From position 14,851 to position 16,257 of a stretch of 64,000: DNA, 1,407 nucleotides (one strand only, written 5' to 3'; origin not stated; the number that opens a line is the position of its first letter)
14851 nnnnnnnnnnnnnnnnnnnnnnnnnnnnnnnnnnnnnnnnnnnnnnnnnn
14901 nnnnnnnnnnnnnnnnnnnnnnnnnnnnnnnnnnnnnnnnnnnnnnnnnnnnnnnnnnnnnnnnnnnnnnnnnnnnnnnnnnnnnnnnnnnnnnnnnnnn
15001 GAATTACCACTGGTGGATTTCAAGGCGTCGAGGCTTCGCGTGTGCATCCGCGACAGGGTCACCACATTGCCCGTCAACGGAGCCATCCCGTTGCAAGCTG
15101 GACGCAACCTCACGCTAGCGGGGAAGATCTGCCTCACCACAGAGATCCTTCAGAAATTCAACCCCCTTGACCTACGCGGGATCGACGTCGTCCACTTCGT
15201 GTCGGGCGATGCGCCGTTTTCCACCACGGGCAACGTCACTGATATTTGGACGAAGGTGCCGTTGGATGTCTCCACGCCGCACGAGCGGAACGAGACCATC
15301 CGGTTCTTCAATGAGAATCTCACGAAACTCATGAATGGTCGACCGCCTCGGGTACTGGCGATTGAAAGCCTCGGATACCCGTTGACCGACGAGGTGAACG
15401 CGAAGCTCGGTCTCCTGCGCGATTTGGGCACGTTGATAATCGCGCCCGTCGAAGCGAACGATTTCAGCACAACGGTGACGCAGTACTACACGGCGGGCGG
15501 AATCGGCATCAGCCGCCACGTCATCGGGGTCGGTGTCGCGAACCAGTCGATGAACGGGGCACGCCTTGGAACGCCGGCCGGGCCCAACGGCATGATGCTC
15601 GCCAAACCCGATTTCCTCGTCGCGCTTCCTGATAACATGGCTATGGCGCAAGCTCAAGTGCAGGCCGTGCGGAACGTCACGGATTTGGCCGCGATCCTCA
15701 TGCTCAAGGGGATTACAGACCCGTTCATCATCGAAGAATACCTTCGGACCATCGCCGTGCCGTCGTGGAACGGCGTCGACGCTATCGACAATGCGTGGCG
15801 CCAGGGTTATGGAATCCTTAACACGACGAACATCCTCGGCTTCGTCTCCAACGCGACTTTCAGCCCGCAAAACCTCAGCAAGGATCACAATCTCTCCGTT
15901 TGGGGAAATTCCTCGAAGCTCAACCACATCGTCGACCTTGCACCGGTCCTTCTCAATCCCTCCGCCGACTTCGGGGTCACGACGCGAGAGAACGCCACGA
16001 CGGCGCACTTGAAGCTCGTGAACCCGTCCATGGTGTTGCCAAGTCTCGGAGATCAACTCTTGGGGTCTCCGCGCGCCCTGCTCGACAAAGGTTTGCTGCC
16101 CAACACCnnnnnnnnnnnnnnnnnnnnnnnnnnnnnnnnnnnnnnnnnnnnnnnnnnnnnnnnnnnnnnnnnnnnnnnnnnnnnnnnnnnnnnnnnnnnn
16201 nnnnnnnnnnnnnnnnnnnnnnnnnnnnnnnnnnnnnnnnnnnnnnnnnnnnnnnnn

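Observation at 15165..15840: Subtilase-like core with catalytic residues replaced, in both giant glycoproteins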

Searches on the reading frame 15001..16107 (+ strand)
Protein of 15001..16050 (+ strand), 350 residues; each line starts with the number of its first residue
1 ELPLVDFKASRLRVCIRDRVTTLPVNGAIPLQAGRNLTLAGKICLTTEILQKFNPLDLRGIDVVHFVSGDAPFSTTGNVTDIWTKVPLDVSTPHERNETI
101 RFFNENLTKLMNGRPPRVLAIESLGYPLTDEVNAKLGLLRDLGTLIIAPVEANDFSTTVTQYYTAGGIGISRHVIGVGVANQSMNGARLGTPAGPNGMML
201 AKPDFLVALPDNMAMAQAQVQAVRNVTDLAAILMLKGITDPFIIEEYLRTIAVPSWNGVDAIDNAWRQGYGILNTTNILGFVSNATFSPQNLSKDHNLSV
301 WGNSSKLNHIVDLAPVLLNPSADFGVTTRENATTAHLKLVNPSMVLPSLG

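Call 7: search_protein_families(library=pfam, proteins=[window:15001-16050:+], max_evalue=10)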
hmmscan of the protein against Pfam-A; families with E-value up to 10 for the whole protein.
window:15001-16050:+ (350 aa): 0 families

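Call 9: search_solved_structures(query=window:15001-16050:+, max_evalue=10, show_alignments=2)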
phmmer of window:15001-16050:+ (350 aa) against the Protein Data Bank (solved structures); distinct sequences matched with E-value up to 10: 0.

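Call 10: find_homologous_proteins(query=window:15001-16050:+, max_evalue=0.001)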
Query window:15001-16050:+: 7325 candidates shared short words with the query, none scored E <= 0.001.

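Call 16: search_solved_structures(query=A1, max_evalue=10, show_alignments=3)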
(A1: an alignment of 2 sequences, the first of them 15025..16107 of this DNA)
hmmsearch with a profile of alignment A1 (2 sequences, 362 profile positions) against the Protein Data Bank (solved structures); distinct sequences matched with E-value up to 10: 0.

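Call 19: find_related_loci(query=A1, collection=genome_contigs, flank=10000)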
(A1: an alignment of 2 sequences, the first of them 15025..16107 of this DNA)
Query A1 (361 aa) in genome_contigs; peptide patterns used: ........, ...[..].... (x = any residue, [..] = any of these).
80 stretches matched a pattern, but none encodes a relative of the query by tblastn (E <= 1e-3).

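Call 22: predict_structure(alignment_id=A1)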
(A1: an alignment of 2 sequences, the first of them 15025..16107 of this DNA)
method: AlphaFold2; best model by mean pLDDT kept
length: 361 residues; sequences in the alignment: 2
mean_pLDDT: 35.5   pTM: 0.33
mean pLDDT of the five models: 35.5, 33.7, 32.3, 32.0, 31.1
residues with pLDDT >= 90: 0; 70-90: 13; 50-70: 57; < 50: 291
segments of 3 or more residues with pLDDT < 50: 1-53, 61-73, 115-117, 141-361
pLDDT, mean of each block of 10 residues (from residue 1): 32 22 21 33 36 52 39 51 63 73 64 53 62 56 30 28 25 20 23 21 25 36 40 39 34 35 28 24 25 26 26 25 26 25 28 32 29
secondary structure, 60 per line:
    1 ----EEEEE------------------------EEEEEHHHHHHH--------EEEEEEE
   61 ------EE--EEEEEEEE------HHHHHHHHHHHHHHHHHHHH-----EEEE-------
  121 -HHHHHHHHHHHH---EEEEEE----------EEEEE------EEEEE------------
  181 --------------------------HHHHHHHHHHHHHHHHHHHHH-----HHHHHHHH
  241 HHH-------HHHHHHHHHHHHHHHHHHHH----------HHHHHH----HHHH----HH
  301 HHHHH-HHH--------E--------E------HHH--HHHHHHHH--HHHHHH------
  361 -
elements in order: E5-9 E34-38 H39-45 E54-60 E71-78 H85-104 E110-113 H122-133 E137-142 E153-157 E164-168 H207-227 H233-243 H251-270 H281-286 H291-294 H299-305 H339-346 H349-354

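Call 23: search_protein_representatives(alignment_id=A1)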
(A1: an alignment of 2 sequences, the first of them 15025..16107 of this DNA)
Query: 2 sequences, 362 profile positions. Proteins with E-value up to 0.001 (for the whole library): 6; up to 1e-10: 3; up to 1e-30: 2. The best 6 are listed.
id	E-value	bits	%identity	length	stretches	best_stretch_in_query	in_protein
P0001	3.5e-221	750.4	-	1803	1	1-362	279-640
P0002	4.3e-105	368.4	-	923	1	3-354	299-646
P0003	1.5e-12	63.9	-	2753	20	98-133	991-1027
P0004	2.5e-10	56.6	-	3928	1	88-267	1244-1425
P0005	2.2e-07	47.0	-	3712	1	98-274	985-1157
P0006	2.3e-06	43.6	-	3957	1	109-269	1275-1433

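Call 27: search_solved_structures(query=A2, max_evalue=10, show_alignments=3)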
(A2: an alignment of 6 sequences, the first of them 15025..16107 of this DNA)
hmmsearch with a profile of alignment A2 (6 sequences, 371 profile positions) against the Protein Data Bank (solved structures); distinct sequences matched with E-value up to 10: 14.
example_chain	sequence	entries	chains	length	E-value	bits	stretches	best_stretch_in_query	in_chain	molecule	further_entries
3afg_A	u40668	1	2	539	5.3e-06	28.9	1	120-203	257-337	Subtilisin-like serine protease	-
9ues_B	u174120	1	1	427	9.9e-06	27.9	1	120-203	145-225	Subtilisin-like serine protease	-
9pr9_A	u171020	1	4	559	0.00055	22.2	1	153-269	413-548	Germination-specific protease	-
9t7m_E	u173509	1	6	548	0.001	21.3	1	153-269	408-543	Subtilisin-like serine germination related protease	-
9sj9_B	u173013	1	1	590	0.001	21.3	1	153-269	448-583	Subtilisin-like serine germination related protease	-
9pr8_A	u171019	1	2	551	0.0013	21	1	153-266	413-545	Germination-specific protease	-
9sj9_A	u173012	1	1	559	0.057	15.6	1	155-269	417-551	S8 family peptidase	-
6mw4_A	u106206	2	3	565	0.067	15.4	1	155-270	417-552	Putative germination-specific protease | Germination-specific protease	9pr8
7am6_A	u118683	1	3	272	0.07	15.3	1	91-193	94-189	Subtilisin BPN'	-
5ox2_A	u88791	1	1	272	0.075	15.2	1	91-193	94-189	Subtilisin BPN'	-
7am7_A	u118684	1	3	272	0.076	15.2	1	91-192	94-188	Subtilisin BPN'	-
7am3_A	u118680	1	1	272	0.44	12.7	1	91-194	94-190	Subtilisin BPN'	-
2yhs_A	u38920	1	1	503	0.7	12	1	33-133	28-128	CELL DIVISION PROTEIN FTSY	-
5gad_l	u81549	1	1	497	0.7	12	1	33-133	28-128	Signal recognition particle receptor FtsY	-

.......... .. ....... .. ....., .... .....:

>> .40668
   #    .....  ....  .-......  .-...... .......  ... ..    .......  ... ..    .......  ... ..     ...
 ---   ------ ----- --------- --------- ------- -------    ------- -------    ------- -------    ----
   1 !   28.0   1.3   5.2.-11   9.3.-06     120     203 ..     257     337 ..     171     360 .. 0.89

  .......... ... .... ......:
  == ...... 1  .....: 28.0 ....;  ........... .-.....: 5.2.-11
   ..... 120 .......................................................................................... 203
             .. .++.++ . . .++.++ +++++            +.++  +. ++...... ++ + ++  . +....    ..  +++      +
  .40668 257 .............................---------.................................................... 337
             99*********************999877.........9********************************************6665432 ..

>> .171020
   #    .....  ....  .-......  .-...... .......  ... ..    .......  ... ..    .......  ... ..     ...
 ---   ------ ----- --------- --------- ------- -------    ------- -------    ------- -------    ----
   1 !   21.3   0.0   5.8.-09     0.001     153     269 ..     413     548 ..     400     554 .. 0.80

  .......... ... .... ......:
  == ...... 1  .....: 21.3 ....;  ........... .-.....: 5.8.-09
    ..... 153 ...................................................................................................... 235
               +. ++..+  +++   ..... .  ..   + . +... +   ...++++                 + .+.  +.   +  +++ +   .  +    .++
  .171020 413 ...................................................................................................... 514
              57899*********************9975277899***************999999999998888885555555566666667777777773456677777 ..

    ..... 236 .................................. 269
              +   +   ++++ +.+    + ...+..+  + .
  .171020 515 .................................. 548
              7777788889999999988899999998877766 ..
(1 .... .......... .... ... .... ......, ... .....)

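Call 28: search_protein_families(library=pfam, alignment_id=A2, max_evalue=10)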
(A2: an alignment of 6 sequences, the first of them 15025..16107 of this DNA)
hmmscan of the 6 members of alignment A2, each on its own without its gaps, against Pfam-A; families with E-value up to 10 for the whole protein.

A. member 1, window:15025-16107:+ (361 aa): 0 families

B. families by the number of members that match (of 6 scanned): 2 families
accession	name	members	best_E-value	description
PF00082.27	Peptidase_S8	3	0.00012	Subtilase family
PF19380.4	DUF5955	1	0.91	Family of unknown function (DUF5955)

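Call 29: find_homologous_proteins(query=A2, max_evalue=0.001)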
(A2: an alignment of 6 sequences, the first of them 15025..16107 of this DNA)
Query A2 (6 sequences): 8000 candidates shared short words with the query, none scored E <= 0.001.

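Call 34: find_encoding_contigs(protein=P0001, flank=2000, max_places=4)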
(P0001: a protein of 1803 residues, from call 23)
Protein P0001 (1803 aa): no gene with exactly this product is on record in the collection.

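Call 35: find_encoding_contigs(protein=P0004, flank=10000, max_places=3)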
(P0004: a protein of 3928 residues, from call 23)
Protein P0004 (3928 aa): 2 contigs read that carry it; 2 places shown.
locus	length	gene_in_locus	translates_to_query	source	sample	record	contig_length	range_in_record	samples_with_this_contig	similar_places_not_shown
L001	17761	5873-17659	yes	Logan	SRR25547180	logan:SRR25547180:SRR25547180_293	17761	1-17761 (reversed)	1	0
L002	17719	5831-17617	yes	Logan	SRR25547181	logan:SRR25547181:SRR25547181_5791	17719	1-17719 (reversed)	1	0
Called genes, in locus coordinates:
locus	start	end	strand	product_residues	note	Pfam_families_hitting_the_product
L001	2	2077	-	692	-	?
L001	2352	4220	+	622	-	-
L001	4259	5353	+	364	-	PF01180:DHO_dh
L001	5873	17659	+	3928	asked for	PF05048:NosD, PF13229:Beta_helix, PF13415:Beta-prop_FBX42 (faint), PF01344:Kelch_1 (weak), PF24681:Kelch_KLHDC2_KLHL20_DRC7, PF24981:Beta-prop_ATRN-LZTR1 (weak)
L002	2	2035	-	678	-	?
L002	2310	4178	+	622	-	-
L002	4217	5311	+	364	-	PF01180:DHO_dh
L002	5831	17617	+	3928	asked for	PF05048:NosD, PF13229:Beta_helix, PF13415:Beta-prop_FBX42 (faint), PF01344:Kelch_1 (weak), PF24681:Kelch_KLHDC2_KLHL20_DRC7, PF24981:Beta-prop_ATRN-LZTR1 (weak)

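Call 36: list_cluster_members(proteins=[P0001, P0002, P0004, P0005, P0006])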
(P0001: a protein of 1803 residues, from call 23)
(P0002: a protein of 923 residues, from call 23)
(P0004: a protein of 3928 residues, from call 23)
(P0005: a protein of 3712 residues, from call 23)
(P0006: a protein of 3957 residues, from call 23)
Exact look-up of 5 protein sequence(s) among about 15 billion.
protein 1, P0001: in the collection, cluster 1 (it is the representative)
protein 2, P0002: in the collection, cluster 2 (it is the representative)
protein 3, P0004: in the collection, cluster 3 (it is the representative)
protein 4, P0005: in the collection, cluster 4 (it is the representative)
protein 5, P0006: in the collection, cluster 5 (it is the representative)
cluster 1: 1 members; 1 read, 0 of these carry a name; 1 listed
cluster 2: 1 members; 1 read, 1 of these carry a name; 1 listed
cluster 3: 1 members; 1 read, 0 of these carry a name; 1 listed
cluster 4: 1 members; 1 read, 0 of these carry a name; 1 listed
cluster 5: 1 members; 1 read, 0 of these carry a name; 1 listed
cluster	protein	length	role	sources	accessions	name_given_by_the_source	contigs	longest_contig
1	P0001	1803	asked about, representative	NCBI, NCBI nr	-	-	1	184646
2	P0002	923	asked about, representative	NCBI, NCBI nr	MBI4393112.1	MAG: hypothetical protein HY556_04840 [Euryarchaeota archaeon] | hypothetical protein [Euryarchaeota archaeon]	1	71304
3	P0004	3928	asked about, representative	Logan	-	-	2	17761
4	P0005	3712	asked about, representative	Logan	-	-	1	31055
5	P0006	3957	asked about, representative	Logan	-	-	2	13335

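Call 37: predict_structure(alignment_id=A2)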
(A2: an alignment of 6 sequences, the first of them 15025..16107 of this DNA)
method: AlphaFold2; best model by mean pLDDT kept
length: 361 residues; sequences in the alignment: 6
mean_pLDDT: 55.7   pTM: 0.59
mean pLDDT of the five models: 55.7, 55.7, 55.3, 52.3, 50.2
residues with pLDDT >= 90: 20; 70-90: 114; 50-70: 50; < 50: 177
segments of 3 or more residues with pLDDT < 50: 1-51, 65-69, 146-155, 187-191, 249-260, 267-353, 358-361
pLDDT, mean of each block of 10 residues (from residue 1): 37 38 36 37 33 76 49 77 86 91 85 87 89 88 58 57 86 62 54 70 76 79 69 72 58 38 55 26 24 23 23 28 29 32 36 44 34
secondary structure, 60 per line:
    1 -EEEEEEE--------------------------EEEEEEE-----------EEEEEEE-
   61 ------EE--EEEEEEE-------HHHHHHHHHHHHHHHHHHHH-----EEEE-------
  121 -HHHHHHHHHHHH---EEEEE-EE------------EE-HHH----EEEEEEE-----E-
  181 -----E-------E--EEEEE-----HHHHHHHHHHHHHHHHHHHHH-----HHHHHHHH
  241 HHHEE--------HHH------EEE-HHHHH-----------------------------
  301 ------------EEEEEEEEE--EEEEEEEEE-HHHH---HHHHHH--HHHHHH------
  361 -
elements in order: E2-8 E35-41 E53-59 E71-77 H85-104 E110-113 H122-133 E137-141 E167-173 E197-201 H207-227 H233-243 E263-265 H267-271 E313-321 E324-332 H334-337 H341-346 H349-354

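Call 39: fold_search(model_id=the predicted structure, library=pdb)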
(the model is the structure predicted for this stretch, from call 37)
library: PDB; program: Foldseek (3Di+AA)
matches with E <= 10: 904; with E <= 0.001: 181
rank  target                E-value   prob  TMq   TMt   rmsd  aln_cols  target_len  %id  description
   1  7am6_C                1.2e-07  1.00  0.41  0.53   6.3       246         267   16  Crystal structure of Peptiligase mutant - L217H/M222P/A225N/F189W (released 2021-02-17)
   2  7am7_C                1.9e-07  1.00  0.40  0.52   5.1       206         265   16  Crystal structure of Peptiligase mutant - M222P/L217H/A225N/F189W/N218D (released 2021-02-17)
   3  7am6_B                4.3e-07  1.00  0.42  0.55   6.5       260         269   15  Crystal structure of Peptiligase mutant - L217H/M222P/A225N/F189W (released 2021-02-17)
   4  1gns                  5.1e-07  1.00  0.41  0.55   5.0       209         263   17  SUBTILISIN BPN' (released 2002-06-27)
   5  1suc                  6.2e-07  1.00  0.42  0.56   7.9       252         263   17  CALCIUM-INDEPENDENT SUBTILISIN BY DESIGN (released 1994-01-31)
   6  1sel_A                8.5e-07  1.00  0.39  0.50   8.6       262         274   18  CRYSTAL STRUCTURE OF SELENOSUBTILISIN AT 2.0-ANGSTROMS RESOLUTION (released 1993-10-31)
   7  6dwq                  9.0e-07  1.00  0.39  0.50   8.5       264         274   16  Subtilisin serine protease modified with the protease inhibitor cyanobenzylsulfonylfluoride (released 2019-07-03)
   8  1v5i_A                9.6e-07  1.00  0.40  0.51   8.2       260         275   16  Crystal structure of serine protease inhibitor POIA1 in complex with subtilisin BPN' (released 2005-03-08)
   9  1c3l                  9.6e-07  1.00  0.40  0.51   8.3       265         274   16  SUBTILISIN-CARLSBERG COMPLEXED WITH XENON (8 BAR) (released 1999-08-04)
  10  2sni_E                1.0e-06  1.00  0.41  0.52   8.2       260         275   16  STRUCTURAL COMPARISON OF TWO SERINE PROTEINASE-PROTEIN INHIBITOR COMPLEXES. EGLIN-C-SUBTILISIN CARLSBERG AND CI-2-SUBT (released 1988-09-07)
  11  7am6_A                1.1e-06  1.00  0.40  0.53   7.0       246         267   17  Crystal structure of Peptiligase mutant - L217H/M222P/A225N/F189W (released 2021-02-17)
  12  1lw6_E                1.1e-06  1.00  0.40  0.49   8.2       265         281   17  Crystal Structure of the Complex of Subtilisin BPN' with Chymotrypsin Inhibitor 2 at 1.5 Angstrom Resolution (released 2002-08-21)
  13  1sue                  1.2e-06  1.00  0.44  0.59   5.0       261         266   15  SUBTILISIN BPN' FROM BACILLUS AMYLOLIQUEFACIENS, MUTANT (released 1998-10-14)
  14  1y4d_E                1.2e-06  1.00  0.45  0.57   4.9       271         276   14  Crystal structure of the complex of subtilisin BPN' with chymotrypsin inhibitor 2 M59R/E60S mutant (released 2005-05-17)
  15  4h6w_A                1.2e-06  1.00  0.40  0.50   6.1       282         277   14  Structure of Prenylagaramide maturation protease PagA (released 2012-10-03)
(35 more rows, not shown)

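Call 52: find_related_loci(query=A2, collection=metagenome_contigs, flank=10000)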
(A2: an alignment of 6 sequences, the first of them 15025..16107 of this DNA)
Query A2 (361 aa) in metagenome_contigs; peptide patterns used: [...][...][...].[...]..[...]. (x = any residue, [..] = any of these).
348 stretches matched a pattern, but none encodes a relative of the query by tblastn (E <= 1e-3).

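Call 59: find_encoding_contigs(protein=P0002, flank=10000, max_places=3)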
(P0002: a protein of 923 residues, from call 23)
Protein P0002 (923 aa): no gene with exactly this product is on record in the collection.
